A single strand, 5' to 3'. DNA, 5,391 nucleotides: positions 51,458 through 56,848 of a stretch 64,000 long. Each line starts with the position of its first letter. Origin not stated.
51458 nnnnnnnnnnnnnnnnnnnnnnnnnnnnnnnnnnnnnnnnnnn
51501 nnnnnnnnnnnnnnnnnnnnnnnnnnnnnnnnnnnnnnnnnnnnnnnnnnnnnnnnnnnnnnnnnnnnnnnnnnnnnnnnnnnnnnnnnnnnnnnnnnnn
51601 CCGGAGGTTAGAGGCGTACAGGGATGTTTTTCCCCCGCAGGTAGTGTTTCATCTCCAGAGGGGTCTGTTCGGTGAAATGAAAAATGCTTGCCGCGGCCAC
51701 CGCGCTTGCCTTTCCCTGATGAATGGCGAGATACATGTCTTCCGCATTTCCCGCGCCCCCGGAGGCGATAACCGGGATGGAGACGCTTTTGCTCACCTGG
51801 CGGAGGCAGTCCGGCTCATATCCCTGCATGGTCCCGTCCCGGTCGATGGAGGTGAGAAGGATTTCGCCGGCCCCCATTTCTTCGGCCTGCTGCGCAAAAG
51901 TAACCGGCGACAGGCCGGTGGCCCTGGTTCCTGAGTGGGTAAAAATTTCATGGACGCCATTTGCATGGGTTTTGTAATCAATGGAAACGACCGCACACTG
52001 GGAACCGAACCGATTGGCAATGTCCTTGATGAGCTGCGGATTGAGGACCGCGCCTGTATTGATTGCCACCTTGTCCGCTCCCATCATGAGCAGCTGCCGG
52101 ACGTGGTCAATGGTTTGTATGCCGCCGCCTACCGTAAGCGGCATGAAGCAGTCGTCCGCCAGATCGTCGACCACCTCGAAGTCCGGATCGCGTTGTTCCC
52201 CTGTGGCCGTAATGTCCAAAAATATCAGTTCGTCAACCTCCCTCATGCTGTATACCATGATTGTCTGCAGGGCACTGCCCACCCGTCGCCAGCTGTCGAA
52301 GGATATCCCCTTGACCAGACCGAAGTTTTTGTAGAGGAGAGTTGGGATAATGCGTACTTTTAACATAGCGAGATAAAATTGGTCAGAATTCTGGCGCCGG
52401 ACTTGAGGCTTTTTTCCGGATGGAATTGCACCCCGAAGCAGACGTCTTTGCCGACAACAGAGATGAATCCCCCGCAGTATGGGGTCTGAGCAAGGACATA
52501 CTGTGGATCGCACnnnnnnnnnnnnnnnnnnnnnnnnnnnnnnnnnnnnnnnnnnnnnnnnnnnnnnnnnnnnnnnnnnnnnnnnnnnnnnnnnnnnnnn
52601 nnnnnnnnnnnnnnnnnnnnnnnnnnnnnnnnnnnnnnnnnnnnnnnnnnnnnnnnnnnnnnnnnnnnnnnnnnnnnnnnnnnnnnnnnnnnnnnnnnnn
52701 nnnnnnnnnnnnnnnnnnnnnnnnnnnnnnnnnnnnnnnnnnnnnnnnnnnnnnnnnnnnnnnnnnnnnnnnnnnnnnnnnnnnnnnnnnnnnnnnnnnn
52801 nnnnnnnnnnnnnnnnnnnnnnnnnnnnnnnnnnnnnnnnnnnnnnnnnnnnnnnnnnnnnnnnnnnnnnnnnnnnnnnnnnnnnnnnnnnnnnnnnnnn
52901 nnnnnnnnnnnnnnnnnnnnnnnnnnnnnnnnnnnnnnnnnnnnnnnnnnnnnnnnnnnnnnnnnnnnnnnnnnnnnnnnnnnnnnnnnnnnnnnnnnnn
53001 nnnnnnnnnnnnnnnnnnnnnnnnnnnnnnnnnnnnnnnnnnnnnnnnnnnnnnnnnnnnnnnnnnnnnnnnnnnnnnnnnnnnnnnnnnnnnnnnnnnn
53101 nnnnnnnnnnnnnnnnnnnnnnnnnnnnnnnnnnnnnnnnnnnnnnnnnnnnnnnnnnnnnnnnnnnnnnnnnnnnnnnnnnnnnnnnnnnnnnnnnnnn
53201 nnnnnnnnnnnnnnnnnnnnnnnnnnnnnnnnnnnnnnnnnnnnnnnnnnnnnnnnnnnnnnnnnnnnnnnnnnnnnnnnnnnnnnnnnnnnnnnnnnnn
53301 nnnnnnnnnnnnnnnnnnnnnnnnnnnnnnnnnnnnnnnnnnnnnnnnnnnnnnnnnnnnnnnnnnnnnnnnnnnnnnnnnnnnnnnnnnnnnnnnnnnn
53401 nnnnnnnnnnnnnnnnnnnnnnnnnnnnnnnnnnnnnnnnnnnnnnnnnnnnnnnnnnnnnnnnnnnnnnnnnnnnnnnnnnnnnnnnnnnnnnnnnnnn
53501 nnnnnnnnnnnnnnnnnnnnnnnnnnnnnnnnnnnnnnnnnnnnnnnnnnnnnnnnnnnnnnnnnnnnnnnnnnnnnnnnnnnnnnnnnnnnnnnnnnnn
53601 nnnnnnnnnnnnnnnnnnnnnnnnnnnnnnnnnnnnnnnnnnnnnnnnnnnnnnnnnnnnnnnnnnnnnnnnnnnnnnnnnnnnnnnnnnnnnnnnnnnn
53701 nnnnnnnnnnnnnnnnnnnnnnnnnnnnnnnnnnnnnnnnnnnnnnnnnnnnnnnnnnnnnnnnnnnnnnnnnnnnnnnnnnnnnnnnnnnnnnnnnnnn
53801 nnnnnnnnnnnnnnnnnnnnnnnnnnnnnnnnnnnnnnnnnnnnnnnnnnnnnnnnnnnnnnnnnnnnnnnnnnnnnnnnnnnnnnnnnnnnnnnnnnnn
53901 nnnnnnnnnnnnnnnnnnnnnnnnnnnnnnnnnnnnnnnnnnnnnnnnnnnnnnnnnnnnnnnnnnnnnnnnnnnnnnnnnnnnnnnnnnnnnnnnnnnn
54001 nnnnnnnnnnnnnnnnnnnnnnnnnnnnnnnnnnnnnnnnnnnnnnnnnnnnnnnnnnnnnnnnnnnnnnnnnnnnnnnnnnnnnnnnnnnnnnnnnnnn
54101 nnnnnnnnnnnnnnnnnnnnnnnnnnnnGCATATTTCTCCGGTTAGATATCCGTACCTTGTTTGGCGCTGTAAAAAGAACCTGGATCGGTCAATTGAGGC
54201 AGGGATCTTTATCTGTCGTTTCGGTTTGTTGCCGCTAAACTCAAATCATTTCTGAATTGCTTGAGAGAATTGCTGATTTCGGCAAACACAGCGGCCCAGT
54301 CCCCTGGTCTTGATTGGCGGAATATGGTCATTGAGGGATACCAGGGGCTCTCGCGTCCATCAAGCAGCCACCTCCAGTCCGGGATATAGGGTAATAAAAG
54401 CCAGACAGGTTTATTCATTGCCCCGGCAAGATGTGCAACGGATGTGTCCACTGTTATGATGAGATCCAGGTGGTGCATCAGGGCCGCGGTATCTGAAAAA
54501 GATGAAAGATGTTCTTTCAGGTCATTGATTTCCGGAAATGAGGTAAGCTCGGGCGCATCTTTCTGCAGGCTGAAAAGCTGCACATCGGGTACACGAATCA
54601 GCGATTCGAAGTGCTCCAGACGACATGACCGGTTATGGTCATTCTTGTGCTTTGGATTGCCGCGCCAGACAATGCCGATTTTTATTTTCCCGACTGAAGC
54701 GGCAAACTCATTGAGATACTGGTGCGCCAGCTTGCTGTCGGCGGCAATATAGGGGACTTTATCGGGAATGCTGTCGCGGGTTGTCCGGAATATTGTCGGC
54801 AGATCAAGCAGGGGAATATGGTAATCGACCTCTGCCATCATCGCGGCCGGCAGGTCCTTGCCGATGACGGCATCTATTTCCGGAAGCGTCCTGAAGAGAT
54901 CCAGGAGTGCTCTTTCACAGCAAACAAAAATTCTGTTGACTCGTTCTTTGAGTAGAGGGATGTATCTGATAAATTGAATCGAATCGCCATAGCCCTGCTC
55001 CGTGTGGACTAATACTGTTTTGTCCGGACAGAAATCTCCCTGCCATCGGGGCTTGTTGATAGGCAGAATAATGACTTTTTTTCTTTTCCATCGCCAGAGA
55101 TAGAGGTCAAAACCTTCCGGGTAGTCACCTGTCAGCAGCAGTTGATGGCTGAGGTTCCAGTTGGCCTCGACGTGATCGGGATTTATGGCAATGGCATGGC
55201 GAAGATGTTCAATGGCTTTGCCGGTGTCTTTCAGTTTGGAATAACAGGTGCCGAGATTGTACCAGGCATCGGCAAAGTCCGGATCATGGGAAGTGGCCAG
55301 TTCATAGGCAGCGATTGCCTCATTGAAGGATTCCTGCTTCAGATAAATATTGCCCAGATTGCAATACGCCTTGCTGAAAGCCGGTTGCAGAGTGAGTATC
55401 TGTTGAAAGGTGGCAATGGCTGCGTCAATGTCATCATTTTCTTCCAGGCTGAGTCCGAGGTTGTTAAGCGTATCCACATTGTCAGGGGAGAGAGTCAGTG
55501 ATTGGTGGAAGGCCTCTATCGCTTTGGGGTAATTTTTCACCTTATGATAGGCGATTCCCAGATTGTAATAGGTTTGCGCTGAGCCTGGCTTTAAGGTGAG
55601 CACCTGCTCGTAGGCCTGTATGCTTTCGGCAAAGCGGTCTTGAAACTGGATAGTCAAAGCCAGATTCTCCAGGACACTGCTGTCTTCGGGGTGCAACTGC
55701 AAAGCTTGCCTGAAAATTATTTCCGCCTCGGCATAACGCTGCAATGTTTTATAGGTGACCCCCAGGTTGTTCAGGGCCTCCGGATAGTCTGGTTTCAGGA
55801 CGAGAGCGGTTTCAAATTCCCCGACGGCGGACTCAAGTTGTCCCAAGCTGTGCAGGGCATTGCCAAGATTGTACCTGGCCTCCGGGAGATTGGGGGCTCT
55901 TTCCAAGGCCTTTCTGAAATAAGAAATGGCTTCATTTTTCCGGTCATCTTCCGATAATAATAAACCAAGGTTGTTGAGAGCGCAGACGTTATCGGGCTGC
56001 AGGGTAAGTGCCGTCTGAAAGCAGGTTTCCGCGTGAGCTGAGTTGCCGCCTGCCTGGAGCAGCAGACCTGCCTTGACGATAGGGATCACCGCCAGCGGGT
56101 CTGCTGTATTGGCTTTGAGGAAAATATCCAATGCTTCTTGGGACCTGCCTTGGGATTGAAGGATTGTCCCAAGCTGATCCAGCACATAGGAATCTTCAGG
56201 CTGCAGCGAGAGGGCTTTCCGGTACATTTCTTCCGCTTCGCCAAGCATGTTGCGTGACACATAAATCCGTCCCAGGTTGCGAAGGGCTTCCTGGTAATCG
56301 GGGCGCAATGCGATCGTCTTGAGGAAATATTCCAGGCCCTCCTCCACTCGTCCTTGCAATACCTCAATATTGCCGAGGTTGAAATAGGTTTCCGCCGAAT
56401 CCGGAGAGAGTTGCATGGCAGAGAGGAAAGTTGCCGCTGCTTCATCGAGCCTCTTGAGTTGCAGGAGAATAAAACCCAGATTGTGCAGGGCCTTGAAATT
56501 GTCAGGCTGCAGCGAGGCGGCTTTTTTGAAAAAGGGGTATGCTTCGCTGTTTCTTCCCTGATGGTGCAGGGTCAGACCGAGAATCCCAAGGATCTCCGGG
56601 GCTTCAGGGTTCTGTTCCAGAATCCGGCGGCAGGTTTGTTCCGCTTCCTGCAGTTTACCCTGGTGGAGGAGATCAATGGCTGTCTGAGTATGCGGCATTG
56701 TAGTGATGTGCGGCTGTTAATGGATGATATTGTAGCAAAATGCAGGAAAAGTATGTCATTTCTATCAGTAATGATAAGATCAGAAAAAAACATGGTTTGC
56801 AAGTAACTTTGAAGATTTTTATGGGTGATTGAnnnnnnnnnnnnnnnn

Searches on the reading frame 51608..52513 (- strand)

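Call 22: search_protein_families(library=pfam, proteins=[window:51608-52513:-], max_evalue=0.001)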
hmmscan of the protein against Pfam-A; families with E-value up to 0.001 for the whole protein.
window:51608-52513:- (301 aa): 7 families
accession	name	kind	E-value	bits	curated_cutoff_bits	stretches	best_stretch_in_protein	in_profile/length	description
PF00977.27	His_biosynth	-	1.3e-63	214.9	23.6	1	54-282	1-226/228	Histidine biosynthesis protein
PF03060.21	NMO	-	3.8e-07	30.2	28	1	200-286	142-233/331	Nitronate monooxygenase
PF05690.20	ThiG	-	5.2e-05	23.2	23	0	206-278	136-208/247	Thiazole biosynthesis protein ThiG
PF01180.27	DHO_dh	-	0.00018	21.2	27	0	237-283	230-277/291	Dihydroorotate dehydrogenase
PF01207.24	Dus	-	0.00028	20.5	20.4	0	109-166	170-227/311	Dihydrouridine synthase (Dus)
PF02581.23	TMP-TENI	-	0.00045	20.1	27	0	208-257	114-161/180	Thiamine monophosphate synthase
PF00478.31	IMPDH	-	0.00051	19.6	25.6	0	238-291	200-252/345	IMP dehydrogenase / GMP reductase domain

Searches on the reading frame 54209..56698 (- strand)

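Call 22: search_protein_families(library=pfam, proteins=[window:54209-56698:-], max_evalue=0.001)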
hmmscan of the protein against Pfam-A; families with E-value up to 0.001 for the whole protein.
window:54209-56698:- (829 aa): 38 families (the best 25 are shown)
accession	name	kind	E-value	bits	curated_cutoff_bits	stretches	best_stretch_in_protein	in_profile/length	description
PF00515.34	TPR_1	-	2e-101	328.5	27.8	8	476-509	1-34/34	Tetratricopeptide repeat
PF07719.23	TPR_2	-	1.1e-92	297.1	27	8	476-509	1-34/34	Tetratricopeptide repeat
PF13181.12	TPR_8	-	6.3e-84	269.5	25.7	6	476-509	1-34/34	Tetratricopeptide repeat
PF13431.12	TPR_17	-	3.8e-80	258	24.4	8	464-497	1-34/34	Tetratricopeptide repeat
PF13414.12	TPR_11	-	1.3e-72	239.7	26.8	7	279-318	1-40/42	TPR repeat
PF13432.12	TPR_16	-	1.5e-62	208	32.7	8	447-508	2-63/65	Tetratricopeptide repeat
PF13424.12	TPR_12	-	3.8e-62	206.9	30.1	10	101-166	2-75/77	Tetratricopeptide repeat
PF14559.12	TPR_19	-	5.3e-53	177.7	25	7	453-511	2-59/68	Tetratricopeptide repeat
PF13428.12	TPR_14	-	5.7e-51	166.1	23.5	1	306-347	1-42/44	Tetratricopeptide repeat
PF13176.12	TPR_7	-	1.7e-47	155.9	27.9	0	138-169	1-34/36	Tetratricopeptide repeat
PF13374.12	TPR_10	-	2.3e-38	129.5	27.5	1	308-336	4-32/42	Tetratricopeptide repeat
PF13371.12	TPR_9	-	1.9e-37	127.6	35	3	448-511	1-64/73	Tetratricopeptide repeat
PF23914.1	TPR_CcmH_CycH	-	4.4e-35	121.3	42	3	262-373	40-154/158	Cytochrome c-type biogenesis protein H TPR domain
PF13174.12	TPR_6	-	1.9e-29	100.7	26.3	0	477-508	1-32/33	Tetratricopeptide repeat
PF24575.1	TPR_Slam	-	9.6e-22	77.8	35.2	1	242-294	51-103/104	Surface lipoprotein assembly modifier, N-terminal TPR repeats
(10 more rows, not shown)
